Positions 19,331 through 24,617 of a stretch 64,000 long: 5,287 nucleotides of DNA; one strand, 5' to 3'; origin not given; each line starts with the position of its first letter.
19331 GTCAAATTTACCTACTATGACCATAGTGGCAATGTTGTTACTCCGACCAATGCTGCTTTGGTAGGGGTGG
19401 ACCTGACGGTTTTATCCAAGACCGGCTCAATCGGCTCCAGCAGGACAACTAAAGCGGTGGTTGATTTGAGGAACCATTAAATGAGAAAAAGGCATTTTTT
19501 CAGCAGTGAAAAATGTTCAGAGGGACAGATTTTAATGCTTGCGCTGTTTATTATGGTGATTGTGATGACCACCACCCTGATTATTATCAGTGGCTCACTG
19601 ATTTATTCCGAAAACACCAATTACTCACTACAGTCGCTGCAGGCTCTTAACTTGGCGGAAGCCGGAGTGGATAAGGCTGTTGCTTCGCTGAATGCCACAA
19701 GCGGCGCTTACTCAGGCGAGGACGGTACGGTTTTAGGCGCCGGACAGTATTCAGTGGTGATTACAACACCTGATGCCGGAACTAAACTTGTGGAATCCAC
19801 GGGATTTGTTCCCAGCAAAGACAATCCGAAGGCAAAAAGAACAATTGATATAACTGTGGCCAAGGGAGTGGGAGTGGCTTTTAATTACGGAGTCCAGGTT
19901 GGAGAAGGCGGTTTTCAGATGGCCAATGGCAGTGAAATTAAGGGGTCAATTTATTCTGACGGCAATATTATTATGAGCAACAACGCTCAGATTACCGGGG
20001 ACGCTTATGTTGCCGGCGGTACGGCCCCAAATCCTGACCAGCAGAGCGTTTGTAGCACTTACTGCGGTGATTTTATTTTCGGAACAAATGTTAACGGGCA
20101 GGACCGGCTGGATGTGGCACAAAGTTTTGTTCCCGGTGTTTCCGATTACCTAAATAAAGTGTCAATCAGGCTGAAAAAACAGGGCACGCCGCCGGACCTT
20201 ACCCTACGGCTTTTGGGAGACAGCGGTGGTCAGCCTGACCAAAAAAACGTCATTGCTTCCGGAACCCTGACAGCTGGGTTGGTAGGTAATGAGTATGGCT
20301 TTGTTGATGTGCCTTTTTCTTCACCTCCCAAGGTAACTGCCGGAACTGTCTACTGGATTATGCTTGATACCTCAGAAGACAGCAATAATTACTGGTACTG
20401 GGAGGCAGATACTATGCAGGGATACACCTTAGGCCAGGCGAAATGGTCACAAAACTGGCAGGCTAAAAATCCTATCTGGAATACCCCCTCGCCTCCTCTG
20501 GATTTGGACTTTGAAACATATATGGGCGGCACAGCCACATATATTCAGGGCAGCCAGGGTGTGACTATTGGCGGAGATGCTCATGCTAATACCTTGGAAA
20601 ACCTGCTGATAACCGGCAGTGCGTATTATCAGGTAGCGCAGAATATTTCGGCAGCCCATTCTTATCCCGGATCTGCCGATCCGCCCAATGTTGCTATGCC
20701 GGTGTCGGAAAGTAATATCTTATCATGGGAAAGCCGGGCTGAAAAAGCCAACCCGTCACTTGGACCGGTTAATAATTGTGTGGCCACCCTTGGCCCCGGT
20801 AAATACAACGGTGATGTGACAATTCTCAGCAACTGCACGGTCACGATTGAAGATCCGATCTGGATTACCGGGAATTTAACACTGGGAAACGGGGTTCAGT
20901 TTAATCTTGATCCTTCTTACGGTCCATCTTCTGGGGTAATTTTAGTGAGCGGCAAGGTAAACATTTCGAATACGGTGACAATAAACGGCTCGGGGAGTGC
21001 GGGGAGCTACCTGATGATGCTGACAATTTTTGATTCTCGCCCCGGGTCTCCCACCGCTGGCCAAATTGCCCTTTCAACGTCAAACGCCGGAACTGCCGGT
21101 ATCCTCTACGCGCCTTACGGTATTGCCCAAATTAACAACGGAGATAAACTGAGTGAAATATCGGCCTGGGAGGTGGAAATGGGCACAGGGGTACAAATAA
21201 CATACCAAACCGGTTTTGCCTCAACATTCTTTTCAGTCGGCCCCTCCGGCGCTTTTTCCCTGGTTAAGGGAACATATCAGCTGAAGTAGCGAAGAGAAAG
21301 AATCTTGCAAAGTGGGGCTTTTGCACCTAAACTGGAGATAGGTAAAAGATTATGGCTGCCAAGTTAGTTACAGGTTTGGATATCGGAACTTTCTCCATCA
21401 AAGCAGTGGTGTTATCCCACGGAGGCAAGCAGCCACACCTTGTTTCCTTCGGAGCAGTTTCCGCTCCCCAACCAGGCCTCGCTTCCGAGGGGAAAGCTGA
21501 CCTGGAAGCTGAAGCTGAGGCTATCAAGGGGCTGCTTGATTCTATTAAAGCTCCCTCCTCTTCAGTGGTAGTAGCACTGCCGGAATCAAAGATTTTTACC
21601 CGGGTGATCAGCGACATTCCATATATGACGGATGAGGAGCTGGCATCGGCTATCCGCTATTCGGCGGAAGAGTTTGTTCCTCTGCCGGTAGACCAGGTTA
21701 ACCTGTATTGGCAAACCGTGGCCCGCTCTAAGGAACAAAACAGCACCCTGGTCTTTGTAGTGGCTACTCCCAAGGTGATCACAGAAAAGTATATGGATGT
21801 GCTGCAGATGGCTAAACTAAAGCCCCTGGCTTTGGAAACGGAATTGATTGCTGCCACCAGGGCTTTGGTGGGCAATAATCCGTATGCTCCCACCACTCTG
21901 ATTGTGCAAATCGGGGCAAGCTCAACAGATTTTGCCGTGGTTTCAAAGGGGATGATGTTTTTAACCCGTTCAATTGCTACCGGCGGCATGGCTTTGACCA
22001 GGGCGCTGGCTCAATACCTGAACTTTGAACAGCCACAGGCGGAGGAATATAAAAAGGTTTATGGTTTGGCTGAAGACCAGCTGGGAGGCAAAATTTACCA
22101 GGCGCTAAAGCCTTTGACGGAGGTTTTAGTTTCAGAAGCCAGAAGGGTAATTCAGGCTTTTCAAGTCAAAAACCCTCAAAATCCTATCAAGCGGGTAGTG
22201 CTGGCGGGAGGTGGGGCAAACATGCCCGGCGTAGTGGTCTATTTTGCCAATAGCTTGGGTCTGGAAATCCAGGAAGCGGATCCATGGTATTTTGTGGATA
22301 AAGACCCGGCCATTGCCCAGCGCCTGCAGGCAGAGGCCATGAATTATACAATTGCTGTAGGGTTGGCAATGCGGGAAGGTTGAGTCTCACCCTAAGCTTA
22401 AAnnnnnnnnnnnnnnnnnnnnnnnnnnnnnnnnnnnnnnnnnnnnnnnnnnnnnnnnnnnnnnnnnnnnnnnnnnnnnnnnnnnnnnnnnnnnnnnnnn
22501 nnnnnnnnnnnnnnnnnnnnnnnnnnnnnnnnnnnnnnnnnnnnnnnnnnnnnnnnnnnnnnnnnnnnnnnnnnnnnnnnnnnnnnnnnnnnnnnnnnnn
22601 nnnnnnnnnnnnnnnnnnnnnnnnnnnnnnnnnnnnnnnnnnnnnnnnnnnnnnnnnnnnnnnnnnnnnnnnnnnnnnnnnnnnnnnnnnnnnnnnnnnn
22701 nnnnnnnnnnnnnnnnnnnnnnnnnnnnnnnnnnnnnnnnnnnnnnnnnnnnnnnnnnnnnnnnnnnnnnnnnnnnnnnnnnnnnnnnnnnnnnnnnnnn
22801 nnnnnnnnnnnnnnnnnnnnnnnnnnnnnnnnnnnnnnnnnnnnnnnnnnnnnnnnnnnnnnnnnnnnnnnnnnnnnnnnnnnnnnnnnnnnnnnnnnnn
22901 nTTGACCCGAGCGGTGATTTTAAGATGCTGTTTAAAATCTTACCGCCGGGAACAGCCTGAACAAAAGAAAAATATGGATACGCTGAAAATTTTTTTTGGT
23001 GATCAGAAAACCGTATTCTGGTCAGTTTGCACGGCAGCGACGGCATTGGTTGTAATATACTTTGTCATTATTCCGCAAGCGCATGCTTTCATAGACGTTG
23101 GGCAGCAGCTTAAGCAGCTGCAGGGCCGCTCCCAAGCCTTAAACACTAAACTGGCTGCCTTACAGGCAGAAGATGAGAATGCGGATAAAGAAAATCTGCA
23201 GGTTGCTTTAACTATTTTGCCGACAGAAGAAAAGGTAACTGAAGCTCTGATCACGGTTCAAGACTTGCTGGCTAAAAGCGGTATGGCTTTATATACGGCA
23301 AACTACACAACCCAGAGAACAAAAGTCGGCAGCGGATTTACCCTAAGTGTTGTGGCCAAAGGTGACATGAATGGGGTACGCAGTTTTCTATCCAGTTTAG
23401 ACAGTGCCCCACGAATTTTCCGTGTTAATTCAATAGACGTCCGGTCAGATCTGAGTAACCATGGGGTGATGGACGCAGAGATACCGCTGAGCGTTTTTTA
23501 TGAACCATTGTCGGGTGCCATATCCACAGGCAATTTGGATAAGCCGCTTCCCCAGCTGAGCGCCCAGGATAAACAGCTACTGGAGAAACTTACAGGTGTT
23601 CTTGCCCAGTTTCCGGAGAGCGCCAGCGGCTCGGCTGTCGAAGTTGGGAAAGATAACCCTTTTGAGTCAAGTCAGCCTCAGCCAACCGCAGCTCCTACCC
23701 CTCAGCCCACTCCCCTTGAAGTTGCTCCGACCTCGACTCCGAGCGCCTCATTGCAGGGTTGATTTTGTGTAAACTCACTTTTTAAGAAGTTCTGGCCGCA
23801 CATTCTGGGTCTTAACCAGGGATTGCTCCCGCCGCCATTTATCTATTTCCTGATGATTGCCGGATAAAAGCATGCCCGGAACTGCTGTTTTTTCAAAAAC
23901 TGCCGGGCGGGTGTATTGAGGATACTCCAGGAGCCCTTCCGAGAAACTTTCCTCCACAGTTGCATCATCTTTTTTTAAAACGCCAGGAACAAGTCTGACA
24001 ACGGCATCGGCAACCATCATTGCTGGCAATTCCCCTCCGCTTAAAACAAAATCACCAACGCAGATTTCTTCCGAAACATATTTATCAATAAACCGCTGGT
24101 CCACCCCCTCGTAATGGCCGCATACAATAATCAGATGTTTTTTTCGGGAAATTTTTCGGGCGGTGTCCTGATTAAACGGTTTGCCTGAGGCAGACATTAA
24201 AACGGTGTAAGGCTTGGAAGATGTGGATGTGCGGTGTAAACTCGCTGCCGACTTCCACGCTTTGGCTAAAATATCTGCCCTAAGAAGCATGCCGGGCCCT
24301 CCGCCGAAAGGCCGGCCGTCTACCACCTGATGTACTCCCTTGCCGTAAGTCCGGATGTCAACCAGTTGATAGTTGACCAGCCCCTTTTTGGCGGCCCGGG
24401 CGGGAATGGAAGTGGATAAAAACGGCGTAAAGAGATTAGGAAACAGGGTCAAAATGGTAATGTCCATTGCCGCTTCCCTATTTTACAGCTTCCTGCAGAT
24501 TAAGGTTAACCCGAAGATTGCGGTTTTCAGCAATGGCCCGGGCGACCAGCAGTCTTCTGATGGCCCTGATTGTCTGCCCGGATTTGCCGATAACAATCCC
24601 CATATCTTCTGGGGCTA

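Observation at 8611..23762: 15-kb type IV pilus super-locus: pilB-pilT-pilC, major pilin, pilD, about ten minor prepilin genes, giant 602-aa PilX-N/beta-helix protein, pilM-pilN-pilO, and no secretin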

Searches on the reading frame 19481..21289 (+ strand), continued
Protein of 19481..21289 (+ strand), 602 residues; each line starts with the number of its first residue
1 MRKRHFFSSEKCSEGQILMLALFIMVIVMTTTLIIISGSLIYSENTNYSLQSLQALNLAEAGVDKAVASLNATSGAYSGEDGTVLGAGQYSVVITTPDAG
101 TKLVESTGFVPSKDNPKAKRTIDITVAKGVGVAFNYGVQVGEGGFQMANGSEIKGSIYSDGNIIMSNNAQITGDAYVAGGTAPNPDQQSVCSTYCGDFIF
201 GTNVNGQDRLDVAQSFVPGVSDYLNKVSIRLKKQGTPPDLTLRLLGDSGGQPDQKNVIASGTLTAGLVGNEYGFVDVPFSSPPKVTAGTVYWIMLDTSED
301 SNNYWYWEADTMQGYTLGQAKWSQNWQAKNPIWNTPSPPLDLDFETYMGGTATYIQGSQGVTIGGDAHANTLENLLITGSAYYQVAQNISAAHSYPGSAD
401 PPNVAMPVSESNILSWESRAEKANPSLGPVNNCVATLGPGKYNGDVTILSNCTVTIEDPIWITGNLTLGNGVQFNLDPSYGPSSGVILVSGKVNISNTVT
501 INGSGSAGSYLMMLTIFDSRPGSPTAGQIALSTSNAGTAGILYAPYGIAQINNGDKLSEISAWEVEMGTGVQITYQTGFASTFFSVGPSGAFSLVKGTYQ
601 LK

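Call 84: find_homologous_proteins(query=L076:10001-11758:+, max_evalue=0.001)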
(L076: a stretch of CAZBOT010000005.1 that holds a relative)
Query L076:10001-11758:+ (585 aa): 411 proteins with E <= 0.001 among 8000 candidates; the best 120 are listed.
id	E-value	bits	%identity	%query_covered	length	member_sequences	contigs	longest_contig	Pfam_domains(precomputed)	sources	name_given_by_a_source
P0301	0.0e+0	1245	100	100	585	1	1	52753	-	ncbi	-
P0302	0.0e+0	1243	100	100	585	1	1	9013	-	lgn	-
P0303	0.0e+0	1238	99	100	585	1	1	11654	-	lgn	-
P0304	0.0e+0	1075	85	100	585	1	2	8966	-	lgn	-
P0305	0.0e+0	1014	80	100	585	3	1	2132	PF14341.12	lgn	-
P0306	2.6e-296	1002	79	99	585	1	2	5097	-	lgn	-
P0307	2.9e-289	979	78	100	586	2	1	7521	-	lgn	-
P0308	2.9e-286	969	76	100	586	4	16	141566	-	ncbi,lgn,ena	-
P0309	1.8e-281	953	77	100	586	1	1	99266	-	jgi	jgi:Tfp pilus assembly protein PilX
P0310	4.3e-281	952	76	100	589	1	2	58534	-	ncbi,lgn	-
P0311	5.8e-274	928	74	100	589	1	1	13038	PF14341.12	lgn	-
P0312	2.5e-266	903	71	100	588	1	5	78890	PF14341.12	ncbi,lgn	-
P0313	8.3e-261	885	70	100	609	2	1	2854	-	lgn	-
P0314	3.3e-231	787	64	100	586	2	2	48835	PF14341.12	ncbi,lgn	-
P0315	2.4e-229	781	64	97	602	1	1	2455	-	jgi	jgi:Tfp pilus assembly protein PilX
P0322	1.9e-218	745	60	100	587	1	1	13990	PF14341.12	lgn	-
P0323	1.5e-216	739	61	99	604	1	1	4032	PF14341.12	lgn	-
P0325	8.0e-213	726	61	99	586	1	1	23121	PF14341.12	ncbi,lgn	-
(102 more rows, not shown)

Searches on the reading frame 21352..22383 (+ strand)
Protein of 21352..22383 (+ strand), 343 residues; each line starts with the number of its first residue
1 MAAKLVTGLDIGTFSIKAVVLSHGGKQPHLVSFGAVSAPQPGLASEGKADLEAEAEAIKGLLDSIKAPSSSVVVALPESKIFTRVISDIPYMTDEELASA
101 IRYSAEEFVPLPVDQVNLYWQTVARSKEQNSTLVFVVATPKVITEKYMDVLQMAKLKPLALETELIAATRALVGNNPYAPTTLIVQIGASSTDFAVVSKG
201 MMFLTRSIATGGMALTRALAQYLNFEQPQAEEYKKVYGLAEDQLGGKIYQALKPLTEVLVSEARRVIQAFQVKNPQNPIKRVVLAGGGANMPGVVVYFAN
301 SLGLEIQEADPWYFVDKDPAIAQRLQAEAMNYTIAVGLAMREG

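Call 5: search_protein_families(library=pfam, proteins=[window:21352-22383:+], max_evalue=0.01)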
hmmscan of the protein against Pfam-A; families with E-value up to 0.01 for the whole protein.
window:21352-22383:+ (343 aa): 5 families
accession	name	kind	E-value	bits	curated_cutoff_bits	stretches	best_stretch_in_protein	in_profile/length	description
PF11104.14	PilM_2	-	2.2e-49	168.7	27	1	8-342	1-339/340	Type IV pilus assembly protein PilM;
PF14450.12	FtsA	-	4.6e-12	46.8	31.8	1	184-314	2-115/127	Cell division protein FtsA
PF06723.19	MreB_Mbl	-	3.4e-08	33.2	27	1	133-224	94-189/327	MreB/Mbl protein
PF25216.1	Volactin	-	3.2e-06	27.3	35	1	181-302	167-291/321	Volactin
PF08841.16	DDR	-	0.0021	17.6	24.6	0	181-239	134-192/328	Diol dehydratase reactivase ATPase-like domain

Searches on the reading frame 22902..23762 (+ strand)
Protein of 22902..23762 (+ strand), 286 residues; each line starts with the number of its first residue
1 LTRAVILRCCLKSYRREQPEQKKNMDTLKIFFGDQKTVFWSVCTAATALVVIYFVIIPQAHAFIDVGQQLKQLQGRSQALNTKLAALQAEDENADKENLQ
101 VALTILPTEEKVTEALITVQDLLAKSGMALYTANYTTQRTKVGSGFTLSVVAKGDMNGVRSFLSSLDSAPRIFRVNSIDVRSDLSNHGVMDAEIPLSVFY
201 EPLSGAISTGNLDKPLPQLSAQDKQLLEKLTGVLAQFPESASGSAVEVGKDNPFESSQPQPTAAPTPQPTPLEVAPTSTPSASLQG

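Call 5: search_protein_families(library=pfam, proteins=[window:22902-23762:+], max_evalue=0.01)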
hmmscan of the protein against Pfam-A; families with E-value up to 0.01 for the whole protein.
window:22902-23762:+ (286 aa): 2 families
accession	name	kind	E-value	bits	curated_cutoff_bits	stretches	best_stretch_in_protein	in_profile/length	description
PF04350.18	PilO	-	4.1e-05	24.2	22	1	69-186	10-127/145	Pilus assembly protein, PilO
PF10741.14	T2SSM_b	-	0.0094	16.3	21.7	0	118-183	22-88/111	Type II secretion system (T2SS), protein M subtype b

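Call 34: search_protein_families(library=ncbifam, proteins=[window:22974-23762:+], max_evalue=1)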
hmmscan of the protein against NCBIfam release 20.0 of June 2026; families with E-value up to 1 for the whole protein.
window:22974-23762:+ (262 aa): 4 families
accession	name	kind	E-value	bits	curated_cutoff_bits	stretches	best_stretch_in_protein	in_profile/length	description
NF040576.1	T2SS_GspM_XpsM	equivalog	1e-06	28.5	60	1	20-160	8-154/180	type II secretion system protein GspM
NF046118.1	T4SS_BAB2_0123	subfamily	0.015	15.5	100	1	17-76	10-69/145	BAB2_0123 family type IV secretion system effector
NF010737.0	PRK14139.1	equivalog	0.032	14.1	164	1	39-125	37-121/188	nucleotide exchange factor GrpE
NF040663.1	salivaricin_M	equivalog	0.035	13.8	60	1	93-125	14-46/57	salivaricin M family lantibiotic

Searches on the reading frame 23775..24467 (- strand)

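Call 9: search_protein_families(library=pfam, proteins=[window:23775-24467:-], max_evalue=0.0001)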
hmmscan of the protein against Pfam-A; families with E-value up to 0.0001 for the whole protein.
window:23775-24467:- (230 aa): 1 family
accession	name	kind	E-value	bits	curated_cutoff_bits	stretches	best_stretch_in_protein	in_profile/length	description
PF01746.26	tRNA_m1G_MT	-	4.7e-56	190.1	27.3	1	24-225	3-195/195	tRNA (Guanine-1)-methyltransferase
